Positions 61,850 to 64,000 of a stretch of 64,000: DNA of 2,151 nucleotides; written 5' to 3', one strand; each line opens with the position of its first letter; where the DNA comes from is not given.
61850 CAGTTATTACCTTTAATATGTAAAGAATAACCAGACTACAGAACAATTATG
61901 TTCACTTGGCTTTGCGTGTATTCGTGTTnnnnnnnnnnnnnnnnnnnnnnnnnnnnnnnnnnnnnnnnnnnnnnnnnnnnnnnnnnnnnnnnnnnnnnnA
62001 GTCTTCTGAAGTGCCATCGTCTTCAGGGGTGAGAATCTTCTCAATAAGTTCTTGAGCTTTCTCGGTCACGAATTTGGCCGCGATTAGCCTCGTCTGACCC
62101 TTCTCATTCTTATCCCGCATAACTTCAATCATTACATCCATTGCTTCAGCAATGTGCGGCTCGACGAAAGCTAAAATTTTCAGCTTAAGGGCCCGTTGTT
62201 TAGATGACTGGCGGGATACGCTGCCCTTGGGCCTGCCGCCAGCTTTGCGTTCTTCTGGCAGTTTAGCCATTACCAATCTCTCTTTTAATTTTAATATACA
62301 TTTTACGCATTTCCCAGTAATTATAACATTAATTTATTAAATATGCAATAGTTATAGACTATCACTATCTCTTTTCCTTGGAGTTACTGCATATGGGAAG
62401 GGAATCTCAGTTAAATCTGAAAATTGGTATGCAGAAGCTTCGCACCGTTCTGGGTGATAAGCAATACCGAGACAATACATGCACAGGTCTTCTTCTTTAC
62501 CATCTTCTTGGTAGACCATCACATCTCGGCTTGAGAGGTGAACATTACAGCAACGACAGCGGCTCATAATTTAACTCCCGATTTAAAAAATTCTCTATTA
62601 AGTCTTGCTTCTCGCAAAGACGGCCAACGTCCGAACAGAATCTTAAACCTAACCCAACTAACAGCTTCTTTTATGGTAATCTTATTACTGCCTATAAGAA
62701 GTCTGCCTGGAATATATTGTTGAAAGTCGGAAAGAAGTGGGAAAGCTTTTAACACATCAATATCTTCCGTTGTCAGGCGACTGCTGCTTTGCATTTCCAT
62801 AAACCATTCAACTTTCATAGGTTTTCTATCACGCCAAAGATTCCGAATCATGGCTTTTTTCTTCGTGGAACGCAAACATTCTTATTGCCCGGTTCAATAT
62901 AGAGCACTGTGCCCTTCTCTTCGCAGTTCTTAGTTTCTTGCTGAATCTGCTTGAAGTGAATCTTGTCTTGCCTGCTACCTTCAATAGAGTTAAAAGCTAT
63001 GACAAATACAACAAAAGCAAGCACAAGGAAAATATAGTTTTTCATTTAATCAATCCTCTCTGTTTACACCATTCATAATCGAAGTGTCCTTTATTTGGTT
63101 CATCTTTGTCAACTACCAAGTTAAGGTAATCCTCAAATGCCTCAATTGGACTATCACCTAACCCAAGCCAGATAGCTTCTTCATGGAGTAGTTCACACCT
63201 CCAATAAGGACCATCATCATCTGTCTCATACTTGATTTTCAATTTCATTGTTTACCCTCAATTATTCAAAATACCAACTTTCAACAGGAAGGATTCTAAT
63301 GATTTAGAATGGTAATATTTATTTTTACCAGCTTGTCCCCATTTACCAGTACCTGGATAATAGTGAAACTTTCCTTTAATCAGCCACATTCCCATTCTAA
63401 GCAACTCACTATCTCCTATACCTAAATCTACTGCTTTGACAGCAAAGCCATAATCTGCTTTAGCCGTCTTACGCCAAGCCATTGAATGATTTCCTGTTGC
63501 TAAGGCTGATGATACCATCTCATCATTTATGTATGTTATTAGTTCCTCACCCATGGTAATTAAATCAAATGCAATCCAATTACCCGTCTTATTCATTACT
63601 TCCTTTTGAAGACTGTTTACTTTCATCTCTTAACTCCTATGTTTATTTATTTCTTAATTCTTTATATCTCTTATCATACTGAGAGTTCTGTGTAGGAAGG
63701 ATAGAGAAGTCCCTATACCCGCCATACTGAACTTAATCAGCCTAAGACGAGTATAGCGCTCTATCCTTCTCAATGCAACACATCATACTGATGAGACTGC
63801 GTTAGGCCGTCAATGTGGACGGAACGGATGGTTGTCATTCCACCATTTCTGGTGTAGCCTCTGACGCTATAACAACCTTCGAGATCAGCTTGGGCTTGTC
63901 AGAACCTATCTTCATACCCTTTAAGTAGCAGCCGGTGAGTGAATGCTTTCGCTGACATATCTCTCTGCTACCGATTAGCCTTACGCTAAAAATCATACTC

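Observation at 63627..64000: Leader copy C precedes a non-nuclease-looking 122-aa ORF and keeps the core block with a completely different closing helix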

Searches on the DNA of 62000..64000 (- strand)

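Call 7: search_rna_families(source=window, start=63600, end=64000, threshold=evalue, max_evalue=10, show_alignments=3)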
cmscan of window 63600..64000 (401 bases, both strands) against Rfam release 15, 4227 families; matches with E-value up to 10: 3.
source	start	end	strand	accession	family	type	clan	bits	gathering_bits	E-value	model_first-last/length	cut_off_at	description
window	63684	63780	+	RF03331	mir-247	Gene; miRNA;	-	13.3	70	7.5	1-89/89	no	mir-247 microRNA precursor family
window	63778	63831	-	RF00184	PVX_3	Cis-reg;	-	11.2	42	9.7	1-54/54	no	Potato virus X cis-acting regulatory element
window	63897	63926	-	RF02474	GlsR5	Gene; snRNA; snoRNA; CD-box;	-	10.8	100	6.3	1-89/89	no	Small nucleolar RNA GlsR5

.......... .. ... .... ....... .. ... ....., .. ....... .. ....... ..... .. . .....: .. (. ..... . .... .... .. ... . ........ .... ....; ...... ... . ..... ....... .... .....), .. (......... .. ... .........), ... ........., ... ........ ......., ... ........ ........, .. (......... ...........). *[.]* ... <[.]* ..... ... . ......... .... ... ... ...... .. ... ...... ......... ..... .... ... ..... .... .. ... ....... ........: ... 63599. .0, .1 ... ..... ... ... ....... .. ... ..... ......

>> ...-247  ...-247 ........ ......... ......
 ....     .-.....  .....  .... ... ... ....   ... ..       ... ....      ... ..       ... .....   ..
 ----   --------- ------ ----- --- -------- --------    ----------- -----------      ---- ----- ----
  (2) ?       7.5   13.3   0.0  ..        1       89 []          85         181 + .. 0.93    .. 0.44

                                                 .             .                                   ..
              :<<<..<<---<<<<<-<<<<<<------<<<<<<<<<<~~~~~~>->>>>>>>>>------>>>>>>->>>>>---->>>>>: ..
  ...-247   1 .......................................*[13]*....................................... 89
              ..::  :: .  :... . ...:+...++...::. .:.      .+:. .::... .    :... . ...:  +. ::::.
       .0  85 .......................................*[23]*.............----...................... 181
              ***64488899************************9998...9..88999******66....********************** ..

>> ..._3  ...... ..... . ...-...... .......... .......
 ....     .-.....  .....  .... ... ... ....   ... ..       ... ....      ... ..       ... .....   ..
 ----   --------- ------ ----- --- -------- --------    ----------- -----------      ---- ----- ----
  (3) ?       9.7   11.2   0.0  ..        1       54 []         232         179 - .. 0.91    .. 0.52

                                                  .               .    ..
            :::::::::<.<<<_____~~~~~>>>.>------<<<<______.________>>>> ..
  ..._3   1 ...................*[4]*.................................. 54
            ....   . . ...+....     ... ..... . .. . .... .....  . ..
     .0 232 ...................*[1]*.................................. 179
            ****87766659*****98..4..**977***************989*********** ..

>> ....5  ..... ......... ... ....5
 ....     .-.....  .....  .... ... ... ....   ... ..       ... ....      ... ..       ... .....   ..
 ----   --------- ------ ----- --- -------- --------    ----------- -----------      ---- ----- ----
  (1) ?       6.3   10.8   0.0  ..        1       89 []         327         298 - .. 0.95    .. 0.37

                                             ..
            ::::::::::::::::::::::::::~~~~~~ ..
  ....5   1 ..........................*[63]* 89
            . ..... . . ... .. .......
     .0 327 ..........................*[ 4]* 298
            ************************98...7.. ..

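Call 9: search_dna_similar(query=window:62000-64000:-, collection=phages, mode=near, max_rows=20)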
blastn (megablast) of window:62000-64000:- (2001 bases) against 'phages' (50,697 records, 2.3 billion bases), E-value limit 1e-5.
No match.

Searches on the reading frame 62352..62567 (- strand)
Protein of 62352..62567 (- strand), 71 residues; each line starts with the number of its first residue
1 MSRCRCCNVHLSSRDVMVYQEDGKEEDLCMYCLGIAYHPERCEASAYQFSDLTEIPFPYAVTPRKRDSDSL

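Call 77: search_protein_families(library=phrogs, proteins=[window:62352-62567:-], max_evalue=0.01)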
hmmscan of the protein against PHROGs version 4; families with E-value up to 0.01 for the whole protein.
window:62352-62567:- (71 aa): 2 families
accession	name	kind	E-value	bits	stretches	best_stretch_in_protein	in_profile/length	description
phrog_10364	-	unknown function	9.6e-07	30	1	3-39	2-38/62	-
phrog_37033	-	unknown function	4e-05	24.7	1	3-53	20-68/83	-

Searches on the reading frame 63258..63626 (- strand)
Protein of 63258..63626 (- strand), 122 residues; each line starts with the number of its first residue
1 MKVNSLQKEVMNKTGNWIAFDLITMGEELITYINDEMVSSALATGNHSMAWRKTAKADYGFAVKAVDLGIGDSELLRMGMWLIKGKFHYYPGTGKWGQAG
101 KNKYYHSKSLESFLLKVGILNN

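Call 13: find_encoding_contigs(protein=window:63258-63626:-, flank=10000, max_places=6)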
Protein window:63258-63626:- (122 aa): 8 contigs read that carry it; 3 places shown.
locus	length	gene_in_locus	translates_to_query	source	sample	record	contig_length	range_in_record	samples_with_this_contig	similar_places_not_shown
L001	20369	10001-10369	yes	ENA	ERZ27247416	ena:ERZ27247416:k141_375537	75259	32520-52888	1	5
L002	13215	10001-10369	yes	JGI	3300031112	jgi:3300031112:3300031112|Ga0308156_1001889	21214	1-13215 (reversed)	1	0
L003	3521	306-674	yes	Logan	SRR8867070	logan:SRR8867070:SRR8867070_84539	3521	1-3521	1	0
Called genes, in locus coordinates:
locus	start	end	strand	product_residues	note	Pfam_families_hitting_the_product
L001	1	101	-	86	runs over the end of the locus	-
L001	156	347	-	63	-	-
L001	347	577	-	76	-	-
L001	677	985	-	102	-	-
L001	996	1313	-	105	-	-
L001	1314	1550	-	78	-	-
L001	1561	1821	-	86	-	-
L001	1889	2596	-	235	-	-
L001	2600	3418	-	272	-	-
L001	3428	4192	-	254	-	PF02562:PhoH, PF13245:AAA_19, PF13604:AAA_30 (faint), PF20720:nSTAND3 (weak)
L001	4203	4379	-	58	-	-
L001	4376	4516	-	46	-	-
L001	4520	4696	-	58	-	-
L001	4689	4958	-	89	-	-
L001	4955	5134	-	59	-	-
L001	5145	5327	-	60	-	-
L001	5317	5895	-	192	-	-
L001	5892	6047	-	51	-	-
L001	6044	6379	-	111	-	-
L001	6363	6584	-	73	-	-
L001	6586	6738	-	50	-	-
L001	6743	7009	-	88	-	-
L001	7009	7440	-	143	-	-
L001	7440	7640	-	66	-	-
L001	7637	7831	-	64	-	-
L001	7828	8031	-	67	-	-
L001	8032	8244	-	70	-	-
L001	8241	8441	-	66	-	-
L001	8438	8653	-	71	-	-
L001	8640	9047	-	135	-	-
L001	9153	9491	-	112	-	-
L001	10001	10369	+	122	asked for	-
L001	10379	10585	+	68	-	-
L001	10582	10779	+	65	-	-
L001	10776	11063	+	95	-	-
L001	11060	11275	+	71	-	-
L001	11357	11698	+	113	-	-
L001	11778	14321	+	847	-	PF00150:Cellulase (faint)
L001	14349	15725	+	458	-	-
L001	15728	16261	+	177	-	-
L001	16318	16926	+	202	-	-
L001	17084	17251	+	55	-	-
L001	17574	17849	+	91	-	-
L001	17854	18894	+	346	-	-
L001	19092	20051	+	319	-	PF13692:Glyco_trans_1_4 (faint), PF13524:Glyco_trans_1_2 (weak)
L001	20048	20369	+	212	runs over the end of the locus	-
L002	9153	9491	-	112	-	-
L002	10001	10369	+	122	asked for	-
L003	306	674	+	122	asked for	-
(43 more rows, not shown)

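Call 16: search_protein_families(library=pfam, proteins=[window:63258-63626:-], max_evalue=0.01)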
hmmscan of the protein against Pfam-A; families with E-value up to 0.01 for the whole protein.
window:63258-63626:- (122 aa): 0 families

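Call 37: find_homologous_proteins(query=window:63258-63626:-, max_evalue=0.001)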
Query window:63258-63626:- (122 aa): 1 proteins with E <= 0.001 among 2 candidates.
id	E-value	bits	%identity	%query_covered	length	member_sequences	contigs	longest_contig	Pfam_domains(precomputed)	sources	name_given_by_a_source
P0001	4.9e-76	270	100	100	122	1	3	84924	-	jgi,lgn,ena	-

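Call 77: search_protein_families(library=phrogs, proteins=[window:63258-63626:-], max_evalue=0.01)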
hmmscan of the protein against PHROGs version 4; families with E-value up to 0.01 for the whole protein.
window:63258-63626:- (122 aa): 1 family
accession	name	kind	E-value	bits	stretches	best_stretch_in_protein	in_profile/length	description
phrog_27453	-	unknown function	0.0033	18.8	1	83-112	55-85/92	-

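Call 80: predict_structure(protein=window:63258-63626:-)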
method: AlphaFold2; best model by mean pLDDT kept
length: 122 residues; sequences in the alignment: 1
mean_pLDDT: 46.8   pTM: 0.31
mean pLDDT of the five models: 46.8, 44.4, 41.4, 40.7, 40.3
residues with pLDDT >= 90: 0; 70-90: 0; 50-70: 34; < 50: 88
segments of 3 or more residues with pLDDT < 50: 1-3, 5-7, 9-26, 28-85, 120-122
pLDDT, mean of each block of 10 residues (from residue 1): 46 41 47 43 42 44 43 43 50 53 56 54 46
secondary structure, 60 per line:
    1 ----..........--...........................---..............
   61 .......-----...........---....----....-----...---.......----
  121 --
elements in order: H5-14 H17-43 H47-67 H73-83 E87-90 E95-98 E104-106 H110-116

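Call 81: search_protein_representatives(protein=window:63258-63626:-)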
Query: 122 residues. Proteins with E-value up to 0.001 (for the whole library): 8; up to 1e-10: 2; up to 1e-30: 1. The best 8 are listed.
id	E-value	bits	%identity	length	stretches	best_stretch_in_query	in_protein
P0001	1.6e-76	270.3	100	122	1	1-122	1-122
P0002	3.6e-12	62.5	30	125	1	9-115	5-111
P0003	1.7e-08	50.6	44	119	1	38-116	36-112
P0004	7.0e-08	48.6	32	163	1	22-116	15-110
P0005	3.0e-07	46.6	34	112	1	27-117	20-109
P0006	1.1e-04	38.3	33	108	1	41-116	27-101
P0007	2.1e-04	37.4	44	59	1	69-116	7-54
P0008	3.8e-04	36.6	36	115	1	31-114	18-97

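Call 83: find_encoding_contigs(protein=P0002, flank=3000, max_places=3)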
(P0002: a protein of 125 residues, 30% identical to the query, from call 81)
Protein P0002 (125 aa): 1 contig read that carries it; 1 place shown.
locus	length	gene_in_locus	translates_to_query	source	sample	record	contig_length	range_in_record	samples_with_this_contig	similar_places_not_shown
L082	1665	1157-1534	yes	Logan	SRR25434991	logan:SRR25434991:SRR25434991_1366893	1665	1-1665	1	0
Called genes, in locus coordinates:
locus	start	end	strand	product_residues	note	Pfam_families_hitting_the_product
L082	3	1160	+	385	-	?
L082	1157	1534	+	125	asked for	-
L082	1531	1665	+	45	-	?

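Call 89: search_protein_families(library=pfam, proteins=[L001:9153-9491:-], max_evalue=0.01)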
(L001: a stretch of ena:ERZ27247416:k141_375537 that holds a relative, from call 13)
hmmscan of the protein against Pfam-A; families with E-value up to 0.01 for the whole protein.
L001:9153-9491:- (112 aa): 0 families

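Call 104: search_solved_structures(query=A5, max_evalue=1)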
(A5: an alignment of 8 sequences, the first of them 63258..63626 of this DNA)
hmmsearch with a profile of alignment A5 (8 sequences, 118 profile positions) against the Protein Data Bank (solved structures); distinct sequences matched with E-value up to 1: 0.

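Call 105: search_protein_families(library=pfam, alignment_id=A5, max_evalue=0.1)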
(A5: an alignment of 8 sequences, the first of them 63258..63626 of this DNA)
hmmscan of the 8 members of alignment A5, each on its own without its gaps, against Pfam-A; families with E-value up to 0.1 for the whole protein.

A. member 1, window:63258-63626:- (122 aa): 0 families

B. families by the number of members that match (of 8 scanned): 2 families
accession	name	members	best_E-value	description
PF20600.3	ExoX-like_C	1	0.00021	Exodeoxyribonuclease X-like C-terminal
PF13311.11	DUF4080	1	0.011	Protein of unknown function (DUF4080)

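Call 109: predict_structure(alignment_id=A5)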
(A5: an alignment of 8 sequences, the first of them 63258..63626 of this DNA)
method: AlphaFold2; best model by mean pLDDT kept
length: 122 residues; sequences in the alignment: 8
mean_pLDDT: 88.2   pTM: 0.77
mean pLDDT of the five models: 88.2, 86.7, 86.5, 86.3, 85.6
residues with pLDDT >= 90: 70; 70-90: 44; 50-70: 8; < 50: 0
segments of 3 or more residues with pLDDT < 50: none
pLDDT, mean of each block of 10 residues (from residue 1): 66 83 90 87 80 85 96 94 96 95 95 94 65
secondary structure, 60 per line:
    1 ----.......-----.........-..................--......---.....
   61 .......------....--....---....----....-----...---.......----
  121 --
elements in order: H5-11 H19-25 H27-44 H47-52 H56-67 E74-77 E80-83 E87-90 E95-98 E104-106 H110-116

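Call 112: fold_search(model_id=the predicted structure, library=pdb)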
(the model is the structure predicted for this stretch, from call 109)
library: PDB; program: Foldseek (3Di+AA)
matches with E <= 10: 31; with E <= 0.001: 0
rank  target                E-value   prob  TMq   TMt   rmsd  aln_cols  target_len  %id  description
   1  1w6f_A                1.4e+00  0.06  0.20  0.11  10.2        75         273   11  Arylamine N-acetyltransferase from Mycobacterium smegmatis with the anti-tubercular drug isoniazid bound in the active (released 2005-02-23)
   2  1w6f_B                2.9e+00  0.04  0.19  0.11  10.3        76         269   10  Arylamine N-acetyltransferase from Mycobacterium smegmatis with the anti-tubercular drug isoniazid bound in the active (released 2005-02-23)
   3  1w5r_A                3.6e+00  0.03  0.20  0.11  10.2        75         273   11  X-ray crystallographic structure of a C70Q Mycobacterium smegmatis N- arylamine Acetyltransferase (released 2005-05-11)
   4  5ixi_A                3.8e+00  0.04  0.23  0.09  11.6        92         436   16  Structure of human JAK1 FERM/SH2 in complex with IFNLR1/IL10RA chimera (released 2016-05-18)
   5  1w6f_D                3.8e+00  0.03  0.20  0.11  10.2        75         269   11  Arylamine N-acetyltransferase from Mycobacterium smegmatis with the anti-tubercular drug isoniazid bound in the active (released 2005-02-23)
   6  9k6o_B                4.3e+00  0.08  0.24  0.32   7.7        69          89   13  Crystal structure of designed zinc-induced homopentamer C5-Zn1-HEHE-1 (released 2025-10-22)
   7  3vba_D                4.6e+00  0.12  0.18  0.14   6.2        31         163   13  Crystal structure of methanogen 3-isopropylmalate isomerase small subunit (released 2012-11-14)
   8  8b4b_X                4.9e+00  0.13  0.20  0.23   4.4        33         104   21  ToxR bacterial transcriptional regulator bound to 19 bp ompU promoter DNA (released 2023-08-09)
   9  6m6s_A                5.2e+00  0.06  0.21  0.16   9.1        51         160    8  Crystal structure of Caenorhabditis elegans Dicer-related helicase 3 (DRH-3) C-terminal domain with 5'-ppp 12-mer dsRN (released 2021-03-17)
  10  3h5h_A                5.2e+00  0.03  0.13  0.11  12.8        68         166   10  LeuD_1-186 small subunit of isopropylmalate isomerase (Rv2987c) from mycobacterium tuberculosis (released 2010-04-07)
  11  9k6o_A                5.6e+00  0.08  0.24  0.32   7.4        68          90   15  Crystal structure of designed zinc-induced homopentamer C5-Zn1-HEHE-1 (released 2025-10-22)
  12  1gx3_A                5.6e+00  0.03  0.20  0.11   5.3        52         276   10  M. smegmatis arylamine N-acetyl transferase (released 2002-06-13)
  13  1gx3_B                5.9e+00  0.03  0.20  0.11   5.4        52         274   10  M. smegmatis arylamine N-acetyl transferase (released 2002-06-13)
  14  5f7s_B                6.8e+00  0.02  0.25  0.06  10.9        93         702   15  Cycloalternan-degrading enzyme from Trueperella pyogenes (released 2015-12-30)
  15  1w6f_C                6.8e+00  0.02  0.19  0.11  10.3        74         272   11  Arylamine N-acetyltransferase from Mycobacterium smegmatis with the anti-tubercular drug isoniazid bound in the active (released 2005-02-23)
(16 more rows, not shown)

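Call 113: fold_search(model_id=the predicted structure, library=viral)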
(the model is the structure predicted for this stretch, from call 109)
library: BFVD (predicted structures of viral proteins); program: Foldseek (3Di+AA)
matches with E <= 10: 118; with E <= 0.001: 1
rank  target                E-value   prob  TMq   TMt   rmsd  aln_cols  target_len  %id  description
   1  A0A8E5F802            3.0e-04  1.00  0.40  0.47   6.0       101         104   21  (no name in the UniProt tables at hand)
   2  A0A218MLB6            1.7e-03  1.00  0.44  0.46   7.4       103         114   20  Uncharacterized protein [uncultured virus]
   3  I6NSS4                1.3e-01  0.35  0.28  0.32  17.2       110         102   15  Uncharacterized protein [Burkholderia phage vB_BceS_AH2]
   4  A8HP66                2.0e-01  0.38  0.33  0.34  15.0       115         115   20  (no name in the UniProt tables at hand)
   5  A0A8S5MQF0            4.6e-01  0.57  0.32  0.25   3.2        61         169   26  Uncharacterized protein [Podoviridae sp. ctUS21]
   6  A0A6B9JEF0            5.9e-01  0.08  0.26  0.15  16.7       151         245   12  (no name in the UniProt tables at hand)
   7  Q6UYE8                8.7e-01  0.18  0.29  0.17  14.2       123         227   12  Uncharacterized protein [Burkholderia phage BcepNazgul]
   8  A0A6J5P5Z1            9.8e-01  0.60  0.37  0.55   3.0        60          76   18  Uncharacterized protein [uncultured Caudovirales phage]
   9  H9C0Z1                1.4e+00  0.38  0.28  0.39   4.6        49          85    6  (no name in the UniProt tables at hand)
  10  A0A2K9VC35            1.5e+00  0.11  0.29  0.32   6.0        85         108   20  Uncharacterized protein [Lactobacillus phage Nyseid]
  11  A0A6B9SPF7            1.9e+00  0.18  0.31  0.49   4.4        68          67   13  (no name in the UniProt tables at hand)
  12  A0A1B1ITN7            1.9e+00  0.06  0.21  0.26  11.3       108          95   15  (no name in the UniProt tables at hand)
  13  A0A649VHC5            2.4e+00  0.09  0.22  0.28   5.6        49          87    8  Uncharacterized protein [Mycobacterium phage LilMoolah]
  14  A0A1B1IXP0            2.6e+00  0.23  0.23  0.26   1.8        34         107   18  Uncharacterized protein [Citrobacter phage vB_CfrM_CfP1]
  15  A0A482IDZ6            2.6e+00  0.04  0.25  0.23  17.7       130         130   12  (no name in the UniProt tables at hand)
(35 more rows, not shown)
